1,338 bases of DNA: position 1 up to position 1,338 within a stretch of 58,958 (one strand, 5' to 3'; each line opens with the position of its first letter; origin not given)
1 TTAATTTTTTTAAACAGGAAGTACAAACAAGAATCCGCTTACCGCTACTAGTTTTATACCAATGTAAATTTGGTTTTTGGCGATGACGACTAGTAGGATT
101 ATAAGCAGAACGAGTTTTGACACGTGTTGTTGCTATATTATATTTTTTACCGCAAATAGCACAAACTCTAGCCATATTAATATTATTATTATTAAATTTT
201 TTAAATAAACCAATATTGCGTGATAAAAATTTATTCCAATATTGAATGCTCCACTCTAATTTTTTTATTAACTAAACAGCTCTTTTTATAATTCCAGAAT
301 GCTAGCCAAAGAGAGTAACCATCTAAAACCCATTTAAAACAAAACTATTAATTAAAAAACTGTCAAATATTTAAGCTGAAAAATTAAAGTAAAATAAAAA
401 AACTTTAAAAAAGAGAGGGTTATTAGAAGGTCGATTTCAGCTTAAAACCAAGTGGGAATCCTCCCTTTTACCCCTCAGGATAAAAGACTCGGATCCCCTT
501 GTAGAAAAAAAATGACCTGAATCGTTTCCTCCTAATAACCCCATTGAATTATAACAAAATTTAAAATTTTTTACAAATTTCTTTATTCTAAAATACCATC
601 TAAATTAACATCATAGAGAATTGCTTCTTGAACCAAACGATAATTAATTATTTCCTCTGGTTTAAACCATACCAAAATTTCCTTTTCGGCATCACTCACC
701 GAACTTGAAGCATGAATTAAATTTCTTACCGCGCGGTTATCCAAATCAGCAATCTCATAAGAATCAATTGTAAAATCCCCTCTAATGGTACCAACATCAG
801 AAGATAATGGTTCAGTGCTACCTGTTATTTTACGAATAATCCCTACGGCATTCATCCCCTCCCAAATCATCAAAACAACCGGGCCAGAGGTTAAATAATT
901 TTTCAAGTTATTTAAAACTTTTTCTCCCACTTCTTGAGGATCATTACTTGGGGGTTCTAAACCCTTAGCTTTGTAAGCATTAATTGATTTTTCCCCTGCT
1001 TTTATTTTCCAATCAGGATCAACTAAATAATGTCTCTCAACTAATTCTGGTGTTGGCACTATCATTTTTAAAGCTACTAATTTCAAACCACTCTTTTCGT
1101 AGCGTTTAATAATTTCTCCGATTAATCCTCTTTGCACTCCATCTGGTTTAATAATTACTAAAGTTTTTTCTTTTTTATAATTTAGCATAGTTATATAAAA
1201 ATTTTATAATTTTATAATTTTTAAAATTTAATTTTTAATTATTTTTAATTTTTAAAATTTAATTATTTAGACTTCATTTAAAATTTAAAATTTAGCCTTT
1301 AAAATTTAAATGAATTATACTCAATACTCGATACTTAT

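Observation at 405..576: Second promoter- and terminator-delimited rod-like RNA between ndk and rpmB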

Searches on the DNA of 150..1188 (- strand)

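Call 4: search_rna_families(source=window, start=150, end=700, threshold=evalue, max_evalue=10, show_alignments=5)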
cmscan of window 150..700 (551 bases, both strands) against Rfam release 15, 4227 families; matches with E-value up to 10: 4.
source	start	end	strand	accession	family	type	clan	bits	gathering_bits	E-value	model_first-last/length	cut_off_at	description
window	573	624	-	RF00539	snoMe28S-Cm788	Gene; snRNA; snoRNA; CD-box;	-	22.5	45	1.6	1-74/74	no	Small nucleolar RNA Me28S-Cm788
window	584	621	-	RF01279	snoR53Y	Gene; snRNA; snoRNA; CD-box;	CL00080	19.1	43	0.88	1-76/76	no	Small nucleolar RNA snoR53Y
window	617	694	-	RF01526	ceN106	Gene; snRNA; snoRNA; CD-box;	-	14.3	60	5.7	1-77/77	no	C. elegans snoRNA ceN106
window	367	477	+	RF00230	T-box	Cis-reg; leader;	-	12.3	93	2.6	1-219/219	no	T-box leader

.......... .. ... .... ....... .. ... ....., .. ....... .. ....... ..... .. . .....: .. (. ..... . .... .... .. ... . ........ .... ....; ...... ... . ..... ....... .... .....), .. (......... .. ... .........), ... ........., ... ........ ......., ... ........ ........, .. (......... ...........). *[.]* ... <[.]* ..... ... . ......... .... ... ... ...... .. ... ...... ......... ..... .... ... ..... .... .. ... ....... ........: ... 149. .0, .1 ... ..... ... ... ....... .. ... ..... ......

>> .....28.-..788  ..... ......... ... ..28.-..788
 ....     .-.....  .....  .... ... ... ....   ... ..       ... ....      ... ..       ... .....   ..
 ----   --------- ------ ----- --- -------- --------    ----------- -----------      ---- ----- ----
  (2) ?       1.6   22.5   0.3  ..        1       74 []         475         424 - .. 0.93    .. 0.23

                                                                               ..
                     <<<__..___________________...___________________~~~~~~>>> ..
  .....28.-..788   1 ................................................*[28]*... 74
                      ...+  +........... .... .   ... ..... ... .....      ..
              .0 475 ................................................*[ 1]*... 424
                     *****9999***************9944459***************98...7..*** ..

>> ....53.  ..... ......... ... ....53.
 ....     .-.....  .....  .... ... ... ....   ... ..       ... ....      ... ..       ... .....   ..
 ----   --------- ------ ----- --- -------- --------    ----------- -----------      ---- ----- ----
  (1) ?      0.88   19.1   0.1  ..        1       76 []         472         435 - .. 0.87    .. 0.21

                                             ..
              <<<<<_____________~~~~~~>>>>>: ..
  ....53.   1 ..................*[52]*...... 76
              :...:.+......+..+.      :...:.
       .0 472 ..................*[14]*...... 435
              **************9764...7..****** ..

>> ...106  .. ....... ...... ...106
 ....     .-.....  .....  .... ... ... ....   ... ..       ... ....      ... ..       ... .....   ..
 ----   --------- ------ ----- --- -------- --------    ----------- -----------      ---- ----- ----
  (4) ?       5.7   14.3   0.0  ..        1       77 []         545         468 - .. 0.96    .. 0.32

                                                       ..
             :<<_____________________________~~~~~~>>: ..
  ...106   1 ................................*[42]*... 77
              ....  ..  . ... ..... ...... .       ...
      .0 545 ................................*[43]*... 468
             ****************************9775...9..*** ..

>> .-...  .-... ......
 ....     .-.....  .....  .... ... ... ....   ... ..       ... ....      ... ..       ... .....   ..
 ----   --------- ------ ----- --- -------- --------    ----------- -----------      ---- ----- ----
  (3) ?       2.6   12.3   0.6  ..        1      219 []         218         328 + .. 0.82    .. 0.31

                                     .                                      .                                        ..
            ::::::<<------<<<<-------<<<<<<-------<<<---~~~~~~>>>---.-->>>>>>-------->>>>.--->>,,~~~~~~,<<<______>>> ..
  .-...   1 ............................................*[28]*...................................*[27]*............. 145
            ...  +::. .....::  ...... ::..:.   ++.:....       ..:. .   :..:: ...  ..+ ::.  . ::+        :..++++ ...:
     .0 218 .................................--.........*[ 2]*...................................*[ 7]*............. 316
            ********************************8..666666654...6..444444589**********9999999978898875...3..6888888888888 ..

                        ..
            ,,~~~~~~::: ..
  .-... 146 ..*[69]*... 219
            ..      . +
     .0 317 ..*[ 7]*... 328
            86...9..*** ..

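Call 21: build_rna_model(alignment_id=A3)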
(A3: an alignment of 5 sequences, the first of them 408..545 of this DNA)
Model R1 built from alignment A3 (5 sequences, 155 columns); structure: RNAalifold consensus.
model positions 138; base pairs 44; branch points 1; effective number of sequences 1.7; information 0.59 bits per position. Calibrated on 0.2 Mb of random sequence (short: E-values are rough).
structure used (alignment columns):
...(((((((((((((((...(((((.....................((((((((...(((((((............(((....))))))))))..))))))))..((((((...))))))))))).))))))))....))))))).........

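Call 22: search_with_rna_model(model_id=R1, sources=[window, L006, L007, L008, L009, L010, L011, L012, L013, L014, L015, L016, L017, L018, L019, L020, L021, L022, L023, L024, L025, L026, L027, L028, L029, L030, L031, L032, L033, L034, L035, L036, L037, L038, L039, L040, L041, L042, L043, L044, L045, L046, L047, L048, L049, L050, L051, L052, L053, L054, L055, L056, L057, L058, L059, L060, L061, L062, L063, L064, L065, L066, L067, L068, L069, L070, L071, L072, L073, L074, L075, L076, L077, L078, L079, L080, L081, L082, L083, L084, L085], max_evalue=10, make_alignment=true, show_alignments=0)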
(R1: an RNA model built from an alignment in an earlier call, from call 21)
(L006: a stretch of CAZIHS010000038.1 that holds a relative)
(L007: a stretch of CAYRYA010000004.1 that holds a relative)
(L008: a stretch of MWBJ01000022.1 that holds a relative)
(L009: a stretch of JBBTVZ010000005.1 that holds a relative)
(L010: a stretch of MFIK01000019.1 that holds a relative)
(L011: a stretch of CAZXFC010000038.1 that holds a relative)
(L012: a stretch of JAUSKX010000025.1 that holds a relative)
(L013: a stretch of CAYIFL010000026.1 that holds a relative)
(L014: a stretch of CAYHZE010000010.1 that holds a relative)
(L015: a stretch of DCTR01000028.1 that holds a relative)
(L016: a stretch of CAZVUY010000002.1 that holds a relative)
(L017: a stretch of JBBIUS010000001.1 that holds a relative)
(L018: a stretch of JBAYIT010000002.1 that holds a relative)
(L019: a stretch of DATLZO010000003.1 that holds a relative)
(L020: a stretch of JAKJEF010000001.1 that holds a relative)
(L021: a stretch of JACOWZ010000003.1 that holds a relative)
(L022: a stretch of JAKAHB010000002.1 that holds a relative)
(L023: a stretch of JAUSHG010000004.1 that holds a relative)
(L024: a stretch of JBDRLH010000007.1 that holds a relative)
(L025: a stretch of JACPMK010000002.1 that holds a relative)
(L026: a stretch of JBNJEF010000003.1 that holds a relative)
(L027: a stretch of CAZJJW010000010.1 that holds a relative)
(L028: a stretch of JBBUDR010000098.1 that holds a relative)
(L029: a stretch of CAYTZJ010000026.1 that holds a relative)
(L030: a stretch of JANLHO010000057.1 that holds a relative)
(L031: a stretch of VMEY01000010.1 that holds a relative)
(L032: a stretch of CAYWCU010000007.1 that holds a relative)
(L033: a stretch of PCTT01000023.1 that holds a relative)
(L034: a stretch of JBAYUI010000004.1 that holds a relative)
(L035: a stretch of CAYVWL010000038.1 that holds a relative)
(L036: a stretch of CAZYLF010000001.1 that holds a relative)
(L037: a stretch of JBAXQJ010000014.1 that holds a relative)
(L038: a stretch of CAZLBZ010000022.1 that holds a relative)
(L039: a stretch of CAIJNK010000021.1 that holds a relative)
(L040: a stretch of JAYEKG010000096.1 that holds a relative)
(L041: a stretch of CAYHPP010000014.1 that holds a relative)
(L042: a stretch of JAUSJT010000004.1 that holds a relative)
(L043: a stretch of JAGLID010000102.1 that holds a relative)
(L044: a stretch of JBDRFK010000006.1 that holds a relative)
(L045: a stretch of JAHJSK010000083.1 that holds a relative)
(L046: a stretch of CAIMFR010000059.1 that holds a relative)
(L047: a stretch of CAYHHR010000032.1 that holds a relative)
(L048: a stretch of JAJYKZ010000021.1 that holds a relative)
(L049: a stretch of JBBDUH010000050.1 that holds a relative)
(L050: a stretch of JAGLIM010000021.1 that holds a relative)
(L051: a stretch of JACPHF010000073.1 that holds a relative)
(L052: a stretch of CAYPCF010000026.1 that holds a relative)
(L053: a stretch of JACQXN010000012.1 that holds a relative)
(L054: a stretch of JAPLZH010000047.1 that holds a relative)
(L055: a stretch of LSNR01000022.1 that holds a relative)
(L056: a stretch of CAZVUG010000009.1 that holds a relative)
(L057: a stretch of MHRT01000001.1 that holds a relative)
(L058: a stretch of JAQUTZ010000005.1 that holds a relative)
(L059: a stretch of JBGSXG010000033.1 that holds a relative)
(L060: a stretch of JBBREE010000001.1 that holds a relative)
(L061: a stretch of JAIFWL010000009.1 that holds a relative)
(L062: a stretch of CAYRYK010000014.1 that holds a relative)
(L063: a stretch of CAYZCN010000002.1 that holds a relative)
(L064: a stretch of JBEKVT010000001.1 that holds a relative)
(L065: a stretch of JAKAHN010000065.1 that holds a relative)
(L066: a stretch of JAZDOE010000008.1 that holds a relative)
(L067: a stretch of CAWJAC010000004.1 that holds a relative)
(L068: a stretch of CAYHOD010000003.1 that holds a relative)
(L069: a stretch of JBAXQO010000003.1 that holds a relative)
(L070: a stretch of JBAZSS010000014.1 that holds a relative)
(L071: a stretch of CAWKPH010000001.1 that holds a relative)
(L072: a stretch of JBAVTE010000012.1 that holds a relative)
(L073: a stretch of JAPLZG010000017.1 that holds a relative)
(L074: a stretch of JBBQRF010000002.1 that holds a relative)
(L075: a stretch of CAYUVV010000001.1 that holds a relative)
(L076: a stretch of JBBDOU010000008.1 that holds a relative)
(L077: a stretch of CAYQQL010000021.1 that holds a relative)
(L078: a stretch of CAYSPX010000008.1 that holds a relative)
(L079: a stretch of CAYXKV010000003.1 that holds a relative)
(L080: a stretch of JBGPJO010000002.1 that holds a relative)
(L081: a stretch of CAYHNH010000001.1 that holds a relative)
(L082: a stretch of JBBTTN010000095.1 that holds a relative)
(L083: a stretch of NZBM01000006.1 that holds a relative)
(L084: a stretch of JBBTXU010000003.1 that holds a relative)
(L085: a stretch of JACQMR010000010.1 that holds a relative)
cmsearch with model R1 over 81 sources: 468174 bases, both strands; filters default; matches with E-value up to 10: 41.
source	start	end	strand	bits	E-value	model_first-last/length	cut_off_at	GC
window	410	543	-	151.3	5.5e-37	1-138/138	no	0.42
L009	5318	5455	+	106.8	4.2e-25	1-138/138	no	0.47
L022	3316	3462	+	93.7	1.4e-21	1-138/138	no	0.5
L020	3164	3294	+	55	3e-11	1-138/138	no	0.49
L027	3121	3252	+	51.5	2.5e-10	1-138/138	no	0.41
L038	3202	3335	+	49.5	8.6e-10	1-138/138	no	0.5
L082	2123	2250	+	40.2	2.6e-07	1-138/138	no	0.4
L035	741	873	+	39.3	4.4e-07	1-138/138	no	0.36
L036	3134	3260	+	38.2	9e-07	1-138/138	no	0.42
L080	3146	3272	+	37.9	1.1e-06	1-138/138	no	0.37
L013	3249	3369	+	37.7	1.2e-06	1-138/138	no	0.5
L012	3153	3279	+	37.7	1.2e-06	1-138/138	no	0.43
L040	3843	3995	+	37.3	1.5e-06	1-138/138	no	0.39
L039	3166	3298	+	37.2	1.7e-06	1-138/138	no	0.38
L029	3184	3334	+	34.5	8.8e-06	1-138/138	no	0.41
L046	3563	3679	+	33.5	1.6e-05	1-138/138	no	0.51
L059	3439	3565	+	33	2.2e-05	1-138/138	no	0.45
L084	2625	2754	+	32.2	3.5e-05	1-138/138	no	0.44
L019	3158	3303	+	31.3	6.2e-05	1-138/138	no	0.48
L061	3221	3348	+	30.7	9e-05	1-138/138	no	0.39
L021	3353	3481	+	30.6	9.7e-05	1-138/138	no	0.49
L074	3281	3414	+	27.1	0.00085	1-138/138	no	0.43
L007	3147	3289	+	26.7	0.0011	1-138/138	no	0.43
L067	3121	3250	+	22.2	0.017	1-138/138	no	0.37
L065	1986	2136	+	21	0.036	1-138/138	no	0.42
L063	3186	3310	+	20.9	0.037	1-138/138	no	0.47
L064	3197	3326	+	20.4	0.05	1-138/138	no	0.49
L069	3472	3629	+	20.1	0.06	1-138/138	no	0.44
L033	3435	3566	+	18.7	0.14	1-138/138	no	0.45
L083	3126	3254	+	18.7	0.15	1-138/138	no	0.48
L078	3108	3253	+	18.4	0.17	1-138/138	no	0.38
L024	3155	3284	+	17.9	0.24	1-138/138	no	0.45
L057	3198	3338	+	16.8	0.46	1-138/138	no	0.41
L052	3207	3324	+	16.3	0.64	1-138/138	no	0.47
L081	3189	3329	+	16.1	0.7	1-138/138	no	0.43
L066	3944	4090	+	16.1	0.71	1-138/138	no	0.54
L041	2246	2388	+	15.7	0.9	1-138/138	no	0.43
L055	1696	1802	-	15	1.4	1-138/138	no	0.32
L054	3178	3238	+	14.4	2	46-107/138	no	0.46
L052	3319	3358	-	12.6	6.1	1-138/138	no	0.25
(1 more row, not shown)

Alignment A4: 41 matches aligned to the model, 276 columns, each read 5' to 3' on its own strand. Consensus structure (alignment columns), stored with it:
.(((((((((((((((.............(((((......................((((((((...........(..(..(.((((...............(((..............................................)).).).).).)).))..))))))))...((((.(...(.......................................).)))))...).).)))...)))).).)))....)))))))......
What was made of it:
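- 408..542 (-): Predicted mature RNA of about 135 nt. The 5' end near G542 and the 3' end in the U-run are both inferred. The R1 covariance model hit is at 410-543, 151 bits (call 22).
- The RNA follows ndk in most relatives (call 22).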

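Call 27: search_with_rna_model(model_id=R1, sources=[window, L007, L009, L012, L013, L019, L020, L021, L022, L027, L029, L035, L036, L038, L039, L040, L046, L059, L061, L063, L064, L065, L067, L069, L074, L080, L082, L084, L033, L083, L078, L024, L057, L052, L081, L041], max_evalue=0.5, make_alignment=true)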
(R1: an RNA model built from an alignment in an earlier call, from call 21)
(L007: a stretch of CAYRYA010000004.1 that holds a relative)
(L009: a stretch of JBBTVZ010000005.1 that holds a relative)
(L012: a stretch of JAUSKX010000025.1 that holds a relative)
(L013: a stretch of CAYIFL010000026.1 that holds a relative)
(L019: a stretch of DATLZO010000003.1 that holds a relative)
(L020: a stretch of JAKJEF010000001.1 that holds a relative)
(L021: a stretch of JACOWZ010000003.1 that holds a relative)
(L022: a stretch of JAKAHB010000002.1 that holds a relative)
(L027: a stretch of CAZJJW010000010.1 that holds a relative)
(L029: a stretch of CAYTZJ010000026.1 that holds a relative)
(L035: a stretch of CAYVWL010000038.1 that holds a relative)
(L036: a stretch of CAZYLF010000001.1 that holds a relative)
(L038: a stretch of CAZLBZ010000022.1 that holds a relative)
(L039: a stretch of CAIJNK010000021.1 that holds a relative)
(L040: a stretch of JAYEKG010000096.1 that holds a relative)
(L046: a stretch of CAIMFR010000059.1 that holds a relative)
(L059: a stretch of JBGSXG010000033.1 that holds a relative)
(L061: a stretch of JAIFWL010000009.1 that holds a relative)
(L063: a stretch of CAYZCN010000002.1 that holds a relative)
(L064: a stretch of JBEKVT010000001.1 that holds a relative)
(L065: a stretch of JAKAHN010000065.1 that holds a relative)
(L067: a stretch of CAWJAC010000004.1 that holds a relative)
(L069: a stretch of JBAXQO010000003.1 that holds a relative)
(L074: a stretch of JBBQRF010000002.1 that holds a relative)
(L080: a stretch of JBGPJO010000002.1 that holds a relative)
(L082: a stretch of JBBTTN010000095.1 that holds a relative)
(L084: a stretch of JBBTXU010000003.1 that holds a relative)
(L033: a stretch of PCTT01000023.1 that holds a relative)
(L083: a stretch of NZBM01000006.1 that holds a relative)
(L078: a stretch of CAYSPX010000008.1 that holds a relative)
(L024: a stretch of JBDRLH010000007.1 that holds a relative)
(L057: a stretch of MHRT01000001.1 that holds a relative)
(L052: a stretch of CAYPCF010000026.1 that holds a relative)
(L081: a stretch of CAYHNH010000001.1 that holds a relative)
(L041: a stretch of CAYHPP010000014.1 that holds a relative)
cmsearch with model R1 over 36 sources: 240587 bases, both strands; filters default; matches with E-value up to 0.5: 36.
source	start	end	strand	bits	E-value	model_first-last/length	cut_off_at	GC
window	410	543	-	151.3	2.8e-37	1-138/138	no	0.42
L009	5318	5455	+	106.8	2.2e-25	1-138/138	no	0.47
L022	3316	3462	+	93.7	7e-22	1-138/138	no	0.5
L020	3164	3294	+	55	1.5e-11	1-138/138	no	0.49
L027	3121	3252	+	51.5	1.3e-10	1-138/138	no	0.41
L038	3202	3335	+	49.5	4.4e-10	1-138/138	no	0.5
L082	2123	2250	+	40.2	1.3e-07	1-138/138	no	0.4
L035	741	873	+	39.3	2.3e-07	1-138/138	no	0.36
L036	3134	3260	+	38.2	4.6e-07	1-138/138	no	0.42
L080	3146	3272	+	37.9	5.5e-07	1-138/138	no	0.37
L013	3249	3369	+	37.7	6.2e-07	1-138/138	no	0.5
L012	3153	3279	+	37.7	6.4e-07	1-138/138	no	0.43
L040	3843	3995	+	37.3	7.9e-07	1-138/138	no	0.39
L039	3166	3298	+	37.2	8.7e-07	1-138/138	no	0.38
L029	3184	3334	+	34.5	4.5e-06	1-138/138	no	0.41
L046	3563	3679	+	33.5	8.1e-06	1-138/138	no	0.51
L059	3439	3565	+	33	1.1e-05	1-138/138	no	0.45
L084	2625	2754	+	32.2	1.8e-05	1-138/138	no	0.44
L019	3158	3303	+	31.3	3.2e-05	1-138/138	no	0.48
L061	3221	3348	+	30.7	4.6e-05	1-138/138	no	0.39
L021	3353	3481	+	30.6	5e-05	1-138/138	no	0.49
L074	3281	3414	+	27.1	0.00044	1-138/138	no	0.43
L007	3147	3289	+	26.7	0.00055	1-138/138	no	0.43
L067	3121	3250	+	22.2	0.0088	1-138/138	no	0.37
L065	1986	2136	+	21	0.018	1-138/138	no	0.42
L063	3186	3310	+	20.9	0.019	1-138/138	no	0.47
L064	3197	3326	+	20.4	0.026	1-138/138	no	0.49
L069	3472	3629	+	20.1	0.031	1-138/138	no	0.44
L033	3435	3566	+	18.7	0.074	1-138/138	no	0.45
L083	3126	3254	+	18.7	0.076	1-138/138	no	0.48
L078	3108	3253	+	18.4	0.088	1-138/138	no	0.38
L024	3155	3284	+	17.9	0.12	1-138/138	no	0.45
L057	3198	3338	+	16.8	0.23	1-138/138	no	0.41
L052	3207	3324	+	16.3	0.33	1-138/138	no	0.47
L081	3189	3329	+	16.1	0.36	1-138/138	no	0.43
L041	2246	2388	+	15.7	0.46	1-138/138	no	0.43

Alignment A5: 36 matches aligned to the model, 262 columns, each read 5' to 3' on its own strand. Consensus structure (alignment columns), stored with it:
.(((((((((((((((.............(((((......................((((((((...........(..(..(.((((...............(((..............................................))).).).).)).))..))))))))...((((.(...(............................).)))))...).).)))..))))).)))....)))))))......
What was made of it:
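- Model R1 finds same-strand matches downstream of ndk in 36 of 80 species-level loci (calls 22, 27).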
